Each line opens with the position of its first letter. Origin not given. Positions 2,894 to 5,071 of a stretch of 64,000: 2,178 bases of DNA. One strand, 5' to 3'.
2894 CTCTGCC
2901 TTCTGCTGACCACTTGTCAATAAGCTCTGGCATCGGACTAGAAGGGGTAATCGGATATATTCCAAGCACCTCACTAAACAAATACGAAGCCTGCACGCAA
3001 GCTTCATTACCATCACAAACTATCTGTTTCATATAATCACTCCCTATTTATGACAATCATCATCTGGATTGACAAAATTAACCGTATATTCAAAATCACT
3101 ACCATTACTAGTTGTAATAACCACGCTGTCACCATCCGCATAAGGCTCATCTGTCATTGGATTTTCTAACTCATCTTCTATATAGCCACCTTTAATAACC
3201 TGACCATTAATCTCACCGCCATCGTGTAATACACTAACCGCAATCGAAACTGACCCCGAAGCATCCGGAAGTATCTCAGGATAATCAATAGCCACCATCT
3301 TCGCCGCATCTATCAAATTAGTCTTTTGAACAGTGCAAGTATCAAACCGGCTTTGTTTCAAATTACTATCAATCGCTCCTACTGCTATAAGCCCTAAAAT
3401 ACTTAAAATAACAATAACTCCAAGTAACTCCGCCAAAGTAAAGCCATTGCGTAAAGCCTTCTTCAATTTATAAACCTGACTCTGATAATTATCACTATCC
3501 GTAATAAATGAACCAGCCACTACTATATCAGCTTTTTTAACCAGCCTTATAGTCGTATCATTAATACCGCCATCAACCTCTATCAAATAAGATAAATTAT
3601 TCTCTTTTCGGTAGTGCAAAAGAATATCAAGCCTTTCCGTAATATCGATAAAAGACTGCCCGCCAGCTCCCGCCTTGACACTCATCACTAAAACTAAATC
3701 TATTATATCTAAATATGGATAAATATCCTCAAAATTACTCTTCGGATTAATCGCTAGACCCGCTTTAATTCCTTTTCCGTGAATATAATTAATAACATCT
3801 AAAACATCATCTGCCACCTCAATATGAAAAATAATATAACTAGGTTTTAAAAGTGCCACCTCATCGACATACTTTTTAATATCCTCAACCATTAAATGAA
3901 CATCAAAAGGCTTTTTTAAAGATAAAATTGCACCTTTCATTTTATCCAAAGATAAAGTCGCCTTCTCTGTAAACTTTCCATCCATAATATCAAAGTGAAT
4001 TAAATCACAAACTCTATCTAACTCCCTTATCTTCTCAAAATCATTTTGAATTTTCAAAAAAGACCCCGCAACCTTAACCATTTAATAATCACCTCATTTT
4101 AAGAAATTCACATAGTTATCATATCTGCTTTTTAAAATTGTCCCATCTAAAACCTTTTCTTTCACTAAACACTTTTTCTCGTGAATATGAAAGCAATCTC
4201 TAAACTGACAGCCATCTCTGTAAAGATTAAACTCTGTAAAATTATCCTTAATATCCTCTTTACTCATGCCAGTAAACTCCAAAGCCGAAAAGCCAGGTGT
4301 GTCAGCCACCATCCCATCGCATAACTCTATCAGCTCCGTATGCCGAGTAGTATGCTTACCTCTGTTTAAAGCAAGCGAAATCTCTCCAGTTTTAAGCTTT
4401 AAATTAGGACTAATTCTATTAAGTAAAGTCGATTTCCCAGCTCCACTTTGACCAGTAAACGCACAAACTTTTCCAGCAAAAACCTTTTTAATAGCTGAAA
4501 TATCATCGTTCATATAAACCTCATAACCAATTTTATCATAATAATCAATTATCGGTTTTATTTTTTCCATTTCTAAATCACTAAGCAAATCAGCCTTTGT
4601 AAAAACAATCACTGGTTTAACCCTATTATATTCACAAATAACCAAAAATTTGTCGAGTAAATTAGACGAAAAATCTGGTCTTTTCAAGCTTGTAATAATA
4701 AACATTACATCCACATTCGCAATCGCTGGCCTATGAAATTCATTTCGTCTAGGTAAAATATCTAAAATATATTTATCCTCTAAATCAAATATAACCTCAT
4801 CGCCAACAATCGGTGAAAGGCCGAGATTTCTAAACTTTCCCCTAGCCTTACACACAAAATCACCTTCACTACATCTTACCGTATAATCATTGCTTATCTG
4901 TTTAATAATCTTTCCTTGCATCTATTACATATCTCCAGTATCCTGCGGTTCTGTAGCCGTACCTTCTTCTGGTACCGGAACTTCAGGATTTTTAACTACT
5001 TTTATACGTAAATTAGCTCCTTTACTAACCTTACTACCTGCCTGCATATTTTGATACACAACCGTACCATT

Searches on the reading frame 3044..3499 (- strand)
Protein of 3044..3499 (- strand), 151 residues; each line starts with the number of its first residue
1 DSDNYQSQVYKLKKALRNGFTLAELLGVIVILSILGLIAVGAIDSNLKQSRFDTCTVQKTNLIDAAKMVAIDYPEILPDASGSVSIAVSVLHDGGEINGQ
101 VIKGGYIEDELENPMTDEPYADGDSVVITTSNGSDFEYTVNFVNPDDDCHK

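Call 72: find_related_loci(query=window:3044-3499:-, collection=metagenome_contigs, flank=4000)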
Query window:3044-3499:- (151 aa) in metagenome_contigs; peptide patterns used: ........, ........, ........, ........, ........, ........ (x = any residue, [..] = any of these).
99 stretches matched a pattern; 1 encode a relative of the query (tblastn E <= 1e-3); 1 distinct loci.
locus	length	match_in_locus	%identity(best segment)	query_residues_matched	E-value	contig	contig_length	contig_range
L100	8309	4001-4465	65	1-151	8e-61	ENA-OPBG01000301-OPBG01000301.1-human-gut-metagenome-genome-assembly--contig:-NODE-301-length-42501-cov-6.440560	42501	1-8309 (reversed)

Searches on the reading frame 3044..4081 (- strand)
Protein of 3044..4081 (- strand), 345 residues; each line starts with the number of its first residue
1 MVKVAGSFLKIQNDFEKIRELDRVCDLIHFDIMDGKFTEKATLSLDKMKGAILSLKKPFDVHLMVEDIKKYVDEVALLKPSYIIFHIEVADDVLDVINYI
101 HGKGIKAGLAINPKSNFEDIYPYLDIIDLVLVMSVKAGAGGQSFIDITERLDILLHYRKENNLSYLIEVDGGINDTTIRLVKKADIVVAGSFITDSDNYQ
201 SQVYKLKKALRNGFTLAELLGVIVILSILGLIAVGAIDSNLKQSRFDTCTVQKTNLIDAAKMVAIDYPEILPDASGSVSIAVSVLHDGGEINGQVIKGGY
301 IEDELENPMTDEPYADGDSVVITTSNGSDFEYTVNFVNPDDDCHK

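Call 7: search_protein_families(library=pfam, max_evalue=0.1, proteins=[window:3044-4081:-])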
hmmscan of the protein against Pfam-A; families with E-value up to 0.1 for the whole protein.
window:3044-4081:- (345 aa): 2 families
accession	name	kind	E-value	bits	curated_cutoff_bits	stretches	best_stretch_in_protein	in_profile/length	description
PF00834.25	Ribul_P_3_epim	-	2.8e-42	144.8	21.1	1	7-193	10-197/198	Ribulose-phosphate 3 epimerase family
PF07963.17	N_methyl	-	4.9e-05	23.2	21.2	1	211-233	4-26/27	Prokaryotic N-terminal methylation motif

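Call 8: search_protein_families(library=ncbifam, max_evalue=0.1, proteins=[window:3044-4081:-])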
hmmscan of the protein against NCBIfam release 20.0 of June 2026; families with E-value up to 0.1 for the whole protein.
window:3044-4081:- (345 aa): 14 families
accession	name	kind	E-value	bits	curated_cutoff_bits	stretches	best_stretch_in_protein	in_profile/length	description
NF004076.0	PRK05581.1-4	subfamily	2.4e-53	180.7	165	1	3-209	6-218/221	ribulose-phosphate 3-epimerase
TIGR01163.1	rpe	equivalog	4.7e-47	160.1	212.6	1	5-207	8-211/211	ribulose-phosphate 3-epimerase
NF007266.0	PRK09722.1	equivalog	3e-37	128.3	271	1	15-190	18-197/230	D-allulose 6-phosphate 3-epimerase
NF005986.0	PRK08091.1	equivalog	4.2e-17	62.9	264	1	6-210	22-227/229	ribulose-phosphate 3-epimerase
NF005944.0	PRK08005.1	equivalog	1.2e-15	57.3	376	1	27-200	29-201/210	ribulose-phosphate 3 epimerase family protein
NF010658.0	PRK14057.1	equivalog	3.6e-05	23.4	530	1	5-198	28-229/254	epimerase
TIGR01710.1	typeII_sec_gspG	equivalog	0.00018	21.6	88.85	1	213-303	2-89/134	type II secretion system major pseudopilin GspG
TIGR02532.1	IV_pilin_GFxxxE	domain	0.00023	20.9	16.3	1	211-234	1-24/24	prepilin-type N-terminal cleavage/methylation domain-containing protein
TIGR03128.2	RuMP_HxlA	equivalog_domain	0.00044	20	200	1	160-209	153-204/205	3-hexulose-6-phosphate synthase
NF040999.1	pilin_ComGC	equivalog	0.0047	17.1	75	1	212-238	2-28/84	competence type IV pilus major pilin ComGC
NF007862.0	PRK10574.1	equivalog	0.0061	16.7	138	1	211-244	4-37/145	prepilin peptidase-dependent pilin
TIGR02596.1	TIGR02596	subfamily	0.0069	16.5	70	1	214-265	1-52/196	Verru_Chthon cassette protein D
NF040982.1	ComGD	equivalog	0.031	14.7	70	1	212-245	2-35/139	competence type IV pilus minor pilin ComGD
NF005442.0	PRK07028.1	equivalog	0.041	12.5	593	1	149-212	149-212/430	bifunctional hexulose-6-phosphate synthase/ribonuclease regulator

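Call 53: find_encoding_contigs(protein=window:3044-4081:-, flank=10000, max_places=4)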
Protein window:3044-4081:- (345 aa): no gene with exactly this product is on record in the collection.

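Call 81: search_protein_representatives(protein=window:3044-4081:-)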
Query: 345 residues. Proteins with E-value up to 0.001 (for the whole library): 10400; up to 1e-10: 4371; up to 1e-30: 124. The best 150 are listed.
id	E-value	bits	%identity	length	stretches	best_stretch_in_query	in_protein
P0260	2.0e-149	514.0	69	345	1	1-345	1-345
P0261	5.8e-71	256.1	60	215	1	133-345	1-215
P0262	1.2e-64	235.4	54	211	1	3-211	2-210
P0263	3.7e-62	227.2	79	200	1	207-341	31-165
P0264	2.5e-51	191.6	46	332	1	3-249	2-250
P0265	4.6e-50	187.4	48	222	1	11-210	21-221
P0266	5.7e-50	187.1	49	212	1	3-209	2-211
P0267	3.5e-49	184.5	47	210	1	3-207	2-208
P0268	1.0e-48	183.0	50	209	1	1-208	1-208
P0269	1.3e-48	182.7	44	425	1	3-215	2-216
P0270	4.8e-48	180.8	47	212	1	5-210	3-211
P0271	4.7e-46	174.2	48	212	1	3-209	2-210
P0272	8.9e-46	173.3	47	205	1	4-208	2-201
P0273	9.0e-46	173.3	60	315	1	1-142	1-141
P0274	1.1e-45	173.0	47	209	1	3-213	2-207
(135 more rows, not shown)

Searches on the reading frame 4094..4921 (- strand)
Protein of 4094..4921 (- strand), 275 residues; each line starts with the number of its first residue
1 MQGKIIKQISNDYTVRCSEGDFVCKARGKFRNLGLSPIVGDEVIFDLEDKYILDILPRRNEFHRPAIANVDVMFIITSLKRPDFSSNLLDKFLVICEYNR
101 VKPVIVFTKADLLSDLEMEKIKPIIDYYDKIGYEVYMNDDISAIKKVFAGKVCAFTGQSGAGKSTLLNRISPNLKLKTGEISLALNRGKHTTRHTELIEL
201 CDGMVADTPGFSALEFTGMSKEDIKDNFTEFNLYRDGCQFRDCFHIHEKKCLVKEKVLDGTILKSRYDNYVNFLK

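Call 62: find_encoding_contigs(protein=window:4094-4921:-, flank=6000, max_places=5)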
Protein window:4094-4921:- (275 aa): no gene with exactly this product is on record in the collection.
